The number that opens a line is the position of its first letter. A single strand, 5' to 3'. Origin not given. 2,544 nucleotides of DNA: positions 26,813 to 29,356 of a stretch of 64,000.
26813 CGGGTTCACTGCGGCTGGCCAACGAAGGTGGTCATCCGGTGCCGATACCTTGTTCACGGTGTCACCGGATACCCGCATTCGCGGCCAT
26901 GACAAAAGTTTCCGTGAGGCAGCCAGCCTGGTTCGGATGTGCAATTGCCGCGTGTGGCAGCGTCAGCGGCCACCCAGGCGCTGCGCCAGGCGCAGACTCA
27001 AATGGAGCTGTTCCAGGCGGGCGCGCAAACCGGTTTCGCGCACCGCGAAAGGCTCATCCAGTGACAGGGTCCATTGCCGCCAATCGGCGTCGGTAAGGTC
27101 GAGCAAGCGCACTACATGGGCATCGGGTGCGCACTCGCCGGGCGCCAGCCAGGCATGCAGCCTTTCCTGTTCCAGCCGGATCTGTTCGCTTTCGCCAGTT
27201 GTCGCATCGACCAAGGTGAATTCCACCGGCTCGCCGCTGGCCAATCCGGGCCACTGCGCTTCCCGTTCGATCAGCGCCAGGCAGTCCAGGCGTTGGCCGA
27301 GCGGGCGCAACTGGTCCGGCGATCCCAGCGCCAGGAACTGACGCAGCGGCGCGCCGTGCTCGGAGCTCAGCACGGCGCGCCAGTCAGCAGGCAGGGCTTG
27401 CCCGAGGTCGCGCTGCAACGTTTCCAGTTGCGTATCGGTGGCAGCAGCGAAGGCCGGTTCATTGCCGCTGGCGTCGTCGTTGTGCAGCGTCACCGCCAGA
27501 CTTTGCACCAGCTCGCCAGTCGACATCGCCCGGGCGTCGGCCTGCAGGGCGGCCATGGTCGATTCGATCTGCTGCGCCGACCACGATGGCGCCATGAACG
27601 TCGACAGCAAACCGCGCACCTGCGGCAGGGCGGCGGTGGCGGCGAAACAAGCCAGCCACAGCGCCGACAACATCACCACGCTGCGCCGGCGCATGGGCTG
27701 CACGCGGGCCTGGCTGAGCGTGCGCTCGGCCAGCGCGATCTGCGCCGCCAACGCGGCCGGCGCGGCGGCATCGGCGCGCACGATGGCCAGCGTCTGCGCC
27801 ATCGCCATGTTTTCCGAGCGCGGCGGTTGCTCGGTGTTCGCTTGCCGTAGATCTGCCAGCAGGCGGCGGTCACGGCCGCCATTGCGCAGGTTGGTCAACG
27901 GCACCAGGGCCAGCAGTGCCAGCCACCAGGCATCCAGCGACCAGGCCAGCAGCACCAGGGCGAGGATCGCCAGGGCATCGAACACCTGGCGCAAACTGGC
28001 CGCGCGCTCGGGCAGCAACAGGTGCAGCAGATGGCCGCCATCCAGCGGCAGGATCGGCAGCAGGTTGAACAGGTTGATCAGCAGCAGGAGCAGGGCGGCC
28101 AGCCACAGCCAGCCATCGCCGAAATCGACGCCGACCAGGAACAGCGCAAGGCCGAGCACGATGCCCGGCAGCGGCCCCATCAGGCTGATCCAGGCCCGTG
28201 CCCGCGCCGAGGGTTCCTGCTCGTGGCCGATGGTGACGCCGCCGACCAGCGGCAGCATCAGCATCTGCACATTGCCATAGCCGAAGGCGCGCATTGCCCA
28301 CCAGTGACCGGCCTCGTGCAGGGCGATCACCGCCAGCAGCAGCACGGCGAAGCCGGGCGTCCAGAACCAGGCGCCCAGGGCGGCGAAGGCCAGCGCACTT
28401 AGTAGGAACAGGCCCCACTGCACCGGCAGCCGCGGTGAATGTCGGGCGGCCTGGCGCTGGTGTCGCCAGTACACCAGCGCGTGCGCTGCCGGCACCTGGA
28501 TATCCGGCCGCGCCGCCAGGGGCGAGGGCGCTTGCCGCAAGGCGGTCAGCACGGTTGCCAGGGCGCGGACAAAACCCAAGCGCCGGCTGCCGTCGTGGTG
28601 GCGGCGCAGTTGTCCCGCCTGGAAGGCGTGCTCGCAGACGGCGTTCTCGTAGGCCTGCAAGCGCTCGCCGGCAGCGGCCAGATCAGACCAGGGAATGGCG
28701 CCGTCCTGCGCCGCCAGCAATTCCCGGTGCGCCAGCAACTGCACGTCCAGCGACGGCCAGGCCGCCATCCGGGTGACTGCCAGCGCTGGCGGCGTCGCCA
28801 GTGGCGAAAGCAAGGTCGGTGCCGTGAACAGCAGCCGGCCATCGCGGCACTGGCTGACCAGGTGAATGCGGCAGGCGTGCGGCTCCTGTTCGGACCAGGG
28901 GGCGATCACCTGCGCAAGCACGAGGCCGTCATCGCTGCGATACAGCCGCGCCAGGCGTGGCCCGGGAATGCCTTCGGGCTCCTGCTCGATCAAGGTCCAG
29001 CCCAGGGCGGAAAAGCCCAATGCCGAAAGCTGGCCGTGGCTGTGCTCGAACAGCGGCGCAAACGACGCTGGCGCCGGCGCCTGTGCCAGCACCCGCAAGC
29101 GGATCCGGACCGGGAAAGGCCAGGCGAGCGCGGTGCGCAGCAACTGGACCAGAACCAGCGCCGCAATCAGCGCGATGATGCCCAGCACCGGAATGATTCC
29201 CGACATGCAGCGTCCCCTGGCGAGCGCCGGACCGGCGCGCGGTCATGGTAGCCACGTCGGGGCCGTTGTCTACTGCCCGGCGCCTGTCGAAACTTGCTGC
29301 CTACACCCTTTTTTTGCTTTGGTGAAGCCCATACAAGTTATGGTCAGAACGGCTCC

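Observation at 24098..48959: Four unrelated large exoproteins end in the same [LI][FL][AR][ND]GF[EQ] tail: candidate uncharacterised C-terminal sorting or secretion tag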

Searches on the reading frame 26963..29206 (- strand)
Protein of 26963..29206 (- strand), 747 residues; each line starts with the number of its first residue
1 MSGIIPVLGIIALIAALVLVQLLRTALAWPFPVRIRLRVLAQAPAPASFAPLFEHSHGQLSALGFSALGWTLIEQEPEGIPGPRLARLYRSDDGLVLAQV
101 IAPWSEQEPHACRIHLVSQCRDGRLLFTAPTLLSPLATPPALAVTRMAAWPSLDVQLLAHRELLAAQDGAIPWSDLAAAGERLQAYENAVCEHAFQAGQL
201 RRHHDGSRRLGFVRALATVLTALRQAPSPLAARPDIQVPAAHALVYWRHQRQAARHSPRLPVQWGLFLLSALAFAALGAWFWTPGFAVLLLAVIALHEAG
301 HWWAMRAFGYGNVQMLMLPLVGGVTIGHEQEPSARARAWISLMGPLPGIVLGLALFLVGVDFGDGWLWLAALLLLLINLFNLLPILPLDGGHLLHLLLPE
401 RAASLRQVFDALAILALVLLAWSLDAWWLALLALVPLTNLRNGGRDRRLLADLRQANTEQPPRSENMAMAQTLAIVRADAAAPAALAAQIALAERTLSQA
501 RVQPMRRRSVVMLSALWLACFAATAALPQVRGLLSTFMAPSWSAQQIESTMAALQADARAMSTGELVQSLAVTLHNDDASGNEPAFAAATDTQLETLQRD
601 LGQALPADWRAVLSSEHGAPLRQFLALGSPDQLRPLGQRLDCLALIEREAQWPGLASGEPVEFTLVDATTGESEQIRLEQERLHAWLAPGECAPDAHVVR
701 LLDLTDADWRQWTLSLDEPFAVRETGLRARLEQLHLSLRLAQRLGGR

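Call 24: find_encoding_contigs(protein=window:26963-29206:-, flank=10000, max_places=4)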
Protein window:26963-29206:- (747 aa): 2 contigs read that carry it; 2 places shown.
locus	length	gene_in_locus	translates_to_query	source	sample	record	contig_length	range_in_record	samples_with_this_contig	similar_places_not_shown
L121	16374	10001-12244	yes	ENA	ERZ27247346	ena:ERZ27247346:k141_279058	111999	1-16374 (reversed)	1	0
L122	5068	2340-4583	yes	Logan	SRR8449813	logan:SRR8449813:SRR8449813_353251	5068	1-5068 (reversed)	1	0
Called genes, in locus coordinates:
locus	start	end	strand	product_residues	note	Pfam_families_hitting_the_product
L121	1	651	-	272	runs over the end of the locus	-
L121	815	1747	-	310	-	PF00494:SQS_PSY (weak)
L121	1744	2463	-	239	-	PF00702:Hydrolase, PF12710:HAD (weak), PF13419:HAD_2, PF13242:Hydrolase_like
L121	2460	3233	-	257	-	PF13489:Methyltransf_23, PF01209:Ubie_methyltran (weak), PF05175:MTS (weak), PF02353:CMAS, PF13847:Methyltransf_31, PF08241:Methyltransf_11, PF08242:Methyltransf_12, PF13649:Methyltransf_25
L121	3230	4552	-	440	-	PF01979:Amidohydro_1, PF07969:Amidohydro_3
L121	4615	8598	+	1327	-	PF18998:Flg_new_2 (faint), PF02369:Big_1 (faint)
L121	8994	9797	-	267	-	PF13505:OMP_b-brl (faint)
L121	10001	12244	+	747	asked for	PF02163:Peptidase_M50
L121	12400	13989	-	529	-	PF01979:Amidohydro_1, PF07969:Amidohydro_3 (weak)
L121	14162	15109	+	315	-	PF21959:DUF6923, PF14339:DUF4394 (faint)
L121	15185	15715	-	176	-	PF13302:Acetyltransf_3, PF00583:Acetyltransf_1, PF13673:Acetyltransf_10, PF13508:Acetyltransf_7, PF08445:FR47 (faint)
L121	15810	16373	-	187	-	?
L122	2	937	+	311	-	?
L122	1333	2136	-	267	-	PF13505:OMP_b-brl (faint)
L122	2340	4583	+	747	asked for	PF02163:Peptidase_M50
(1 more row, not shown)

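Call 76: search_protein_families(library=ncbifam, proteins=[window:26963-29206:-], max_evalue=0.01)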
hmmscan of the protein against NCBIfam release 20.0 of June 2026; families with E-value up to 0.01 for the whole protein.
window:26963-29206:- (747 aa): 0 families
